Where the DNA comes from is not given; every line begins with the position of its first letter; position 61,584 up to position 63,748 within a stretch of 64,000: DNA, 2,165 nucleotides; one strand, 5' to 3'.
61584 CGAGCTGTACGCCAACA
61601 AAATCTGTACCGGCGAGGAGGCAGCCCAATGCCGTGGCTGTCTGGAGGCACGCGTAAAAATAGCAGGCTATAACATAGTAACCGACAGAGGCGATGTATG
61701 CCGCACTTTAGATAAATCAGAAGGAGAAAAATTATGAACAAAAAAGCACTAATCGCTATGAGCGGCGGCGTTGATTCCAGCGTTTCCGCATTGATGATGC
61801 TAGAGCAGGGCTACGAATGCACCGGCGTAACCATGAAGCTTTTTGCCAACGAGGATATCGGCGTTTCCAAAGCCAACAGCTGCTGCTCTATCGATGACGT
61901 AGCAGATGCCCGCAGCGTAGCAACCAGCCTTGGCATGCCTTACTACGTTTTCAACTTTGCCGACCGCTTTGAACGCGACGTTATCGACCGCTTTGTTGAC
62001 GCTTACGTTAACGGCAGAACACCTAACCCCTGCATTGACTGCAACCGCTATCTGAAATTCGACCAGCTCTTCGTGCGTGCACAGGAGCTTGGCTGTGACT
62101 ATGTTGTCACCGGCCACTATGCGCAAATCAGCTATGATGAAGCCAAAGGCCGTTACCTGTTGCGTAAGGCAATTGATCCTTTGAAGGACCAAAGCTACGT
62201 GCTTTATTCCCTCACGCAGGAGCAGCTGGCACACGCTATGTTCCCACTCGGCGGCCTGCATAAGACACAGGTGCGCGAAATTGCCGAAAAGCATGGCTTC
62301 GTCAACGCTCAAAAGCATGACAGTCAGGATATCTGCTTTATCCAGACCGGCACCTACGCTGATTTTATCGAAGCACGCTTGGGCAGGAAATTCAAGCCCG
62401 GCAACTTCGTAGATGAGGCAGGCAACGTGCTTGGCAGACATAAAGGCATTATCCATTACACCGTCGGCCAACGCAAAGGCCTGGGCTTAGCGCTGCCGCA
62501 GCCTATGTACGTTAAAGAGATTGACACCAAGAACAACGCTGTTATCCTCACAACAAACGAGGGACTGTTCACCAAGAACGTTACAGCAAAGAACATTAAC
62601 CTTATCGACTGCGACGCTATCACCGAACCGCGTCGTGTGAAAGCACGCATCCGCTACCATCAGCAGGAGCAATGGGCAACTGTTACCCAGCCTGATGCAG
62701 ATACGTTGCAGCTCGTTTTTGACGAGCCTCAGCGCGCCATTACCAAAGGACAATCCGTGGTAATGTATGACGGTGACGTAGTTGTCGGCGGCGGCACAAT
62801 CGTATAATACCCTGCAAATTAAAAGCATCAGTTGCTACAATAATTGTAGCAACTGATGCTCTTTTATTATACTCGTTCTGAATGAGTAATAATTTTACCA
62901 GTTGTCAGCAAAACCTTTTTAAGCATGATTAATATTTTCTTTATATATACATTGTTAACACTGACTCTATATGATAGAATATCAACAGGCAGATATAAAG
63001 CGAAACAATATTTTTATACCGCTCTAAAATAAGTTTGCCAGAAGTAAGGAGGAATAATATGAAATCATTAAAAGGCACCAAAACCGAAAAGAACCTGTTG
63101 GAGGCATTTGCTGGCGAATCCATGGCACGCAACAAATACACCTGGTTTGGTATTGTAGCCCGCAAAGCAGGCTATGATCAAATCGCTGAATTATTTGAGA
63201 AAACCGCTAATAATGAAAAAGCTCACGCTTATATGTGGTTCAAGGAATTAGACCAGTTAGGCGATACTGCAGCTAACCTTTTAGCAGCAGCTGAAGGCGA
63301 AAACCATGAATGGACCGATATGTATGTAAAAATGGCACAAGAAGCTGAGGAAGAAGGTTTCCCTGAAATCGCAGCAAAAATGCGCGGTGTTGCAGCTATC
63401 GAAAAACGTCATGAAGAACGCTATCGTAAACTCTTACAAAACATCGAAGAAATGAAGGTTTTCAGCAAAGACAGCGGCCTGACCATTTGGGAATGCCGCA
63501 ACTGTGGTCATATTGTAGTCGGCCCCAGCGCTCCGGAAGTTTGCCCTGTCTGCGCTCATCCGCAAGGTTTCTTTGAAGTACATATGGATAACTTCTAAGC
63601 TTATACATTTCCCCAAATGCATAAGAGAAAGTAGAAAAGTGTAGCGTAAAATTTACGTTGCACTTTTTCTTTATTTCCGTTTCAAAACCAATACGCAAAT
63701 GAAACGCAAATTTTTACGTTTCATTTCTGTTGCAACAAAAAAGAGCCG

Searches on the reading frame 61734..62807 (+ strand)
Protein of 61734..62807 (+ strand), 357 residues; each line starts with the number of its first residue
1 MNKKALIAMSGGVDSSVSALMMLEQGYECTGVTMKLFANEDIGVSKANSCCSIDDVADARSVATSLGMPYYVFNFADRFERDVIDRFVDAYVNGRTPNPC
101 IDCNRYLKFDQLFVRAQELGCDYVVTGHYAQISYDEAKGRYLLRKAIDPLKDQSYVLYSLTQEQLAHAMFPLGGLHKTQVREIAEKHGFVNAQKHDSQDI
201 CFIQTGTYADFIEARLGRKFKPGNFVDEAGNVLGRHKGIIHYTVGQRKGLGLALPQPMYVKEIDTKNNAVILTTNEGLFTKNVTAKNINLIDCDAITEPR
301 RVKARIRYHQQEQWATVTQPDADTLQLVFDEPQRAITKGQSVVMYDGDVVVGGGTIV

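Call 3: search_protein_families(library=ncbifam, proteins=[window:61734-62807:+], max_evalue=0.00001)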
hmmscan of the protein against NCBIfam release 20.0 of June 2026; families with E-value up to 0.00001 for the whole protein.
window:61734-62807:+ (357 aa): 6 families
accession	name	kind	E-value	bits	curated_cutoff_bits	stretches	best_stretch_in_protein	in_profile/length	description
NF001138.1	PRK00143.1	equivalog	2.9e-131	437.5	284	1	5-356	2-345/345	tRNA 2-thiouridine(34) synthase MnmA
TIGR00420.1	trmU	equivalog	7.4e-110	367.1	236.95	1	3-356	1-351/351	tRNA 2-thiouridine(34) synthase MnmA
NF011258.0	PRK14664.1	equivalog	4e-79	266.3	680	1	2-356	5-345/362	tRNA 2-thiouridine(34) synthase MnmA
NF011259.0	PRK14665.1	equivalog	6.5e-77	258.9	364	1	2-357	5-359/360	tRNA 2-thiouridine(34) synthase MnmA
NF010587.0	PRK13980.1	equivalog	4.3e-06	26.1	255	0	3-74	32-93/267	NAD+ synthase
TIGR00342.1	TIGR00342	equivalog_domain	9.4e-06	24.9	264.5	0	3-78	173-243/373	tRNA uracil 4-sulfurtransferase ThiI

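Call 4: search_protein_families(library=pfam, proteins=[window:61734-62807:+], max_evalue=0.001)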
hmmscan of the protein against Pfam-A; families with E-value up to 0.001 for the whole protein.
window:61734-62807:+ (357 aa): 7 families
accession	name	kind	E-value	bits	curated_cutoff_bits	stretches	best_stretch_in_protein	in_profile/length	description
PF03054.22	tRNA_Me_trans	-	4.4e-75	252.2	20.6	1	4-204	2-201/202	tRNA methyl transferase HUP domain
PF20258.4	tRNA_Me_trans_C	-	1.1e-19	71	20.6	1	281-356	2-77/77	Aminomethyltransferase beta-barrel domain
PF20259.3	tRNA_Me_trans_M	-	1.3e-19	69.9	27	1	210-272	2-64/66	tRNA methyl transferase PRC-barrel domain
PF02568.20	ThiI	-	2.9e-05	24.2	20.5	1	3-77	4-74/197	Thiamine biosynthesis protein (ThiI)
PF02540.23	NAD_synthase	-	9.7e-05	22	21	0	3-77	19-83/242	NAD synthase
PF06508.19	QueC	-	0.00014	21.9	22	1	4-64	1-60/210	Queuosine biosynthesis protein QueC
PF24167.1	DUF7411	-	0.0009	19.3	28.7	0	4-86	2-69/194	Family of unknown function (DUF7411)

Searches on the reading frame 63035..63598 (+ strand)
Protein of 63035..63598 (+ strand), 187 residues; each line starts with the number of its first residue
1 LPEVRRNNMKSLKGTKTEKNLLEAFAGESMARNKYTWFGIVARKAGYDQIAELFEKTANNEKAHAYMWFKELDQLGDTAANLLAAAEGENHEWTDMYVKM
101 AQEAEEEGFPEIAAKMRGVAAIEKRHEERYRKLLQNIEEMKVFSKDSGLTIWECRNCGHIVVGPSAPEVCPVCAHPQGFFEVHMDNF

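Call 3: search_protein_families(library=ncbifam, proteins=[window:63035-63598:+], max_evalue=0.00001)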
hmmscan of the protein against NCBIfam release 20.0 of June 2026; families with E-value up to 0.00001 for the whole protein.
window:63035-63598:+ (187 aa): 2 families
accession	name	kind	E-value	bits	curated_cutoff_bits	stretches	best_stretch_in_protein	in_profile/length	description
NF045767.1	RuberyRbr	equivalog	2.1e-72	243.3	200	1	9-187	1-194/194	rubrerythrin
NF045783.1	Nigrythrn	equivalog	4.3e-22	79.2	340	1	14-181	27-200/202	nigerythrin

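Call 4: search_protein_families(library=pfam, proteins=[window:63035-63598:+], max_evalue=0.001)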
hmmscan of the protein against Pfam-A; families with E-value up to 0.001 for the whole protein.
window:63035-63598:+ (187 aa): 4 families
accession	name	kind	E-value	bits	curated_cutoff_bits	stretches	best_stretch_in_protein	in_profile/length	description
PF02915.23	Rubrerythrin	-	2.7e-22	80.1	22.8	1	19-134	1-137/137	Rubrerythrin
PF21349.2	RUBY_RBDX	-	2.8e-12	46.3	26.5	1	152-181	1-30/30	Rubrerythrin, rubredoxin-like domain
PF00210.30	Ferritin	-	1.6e-06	28.5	24.5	1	19-140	2-142/142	Ferritin-like domain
PF23455.1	DUF7129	-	0.00036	20.7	30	1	151-174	11-34/45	Domain of unknown function (DUF7129)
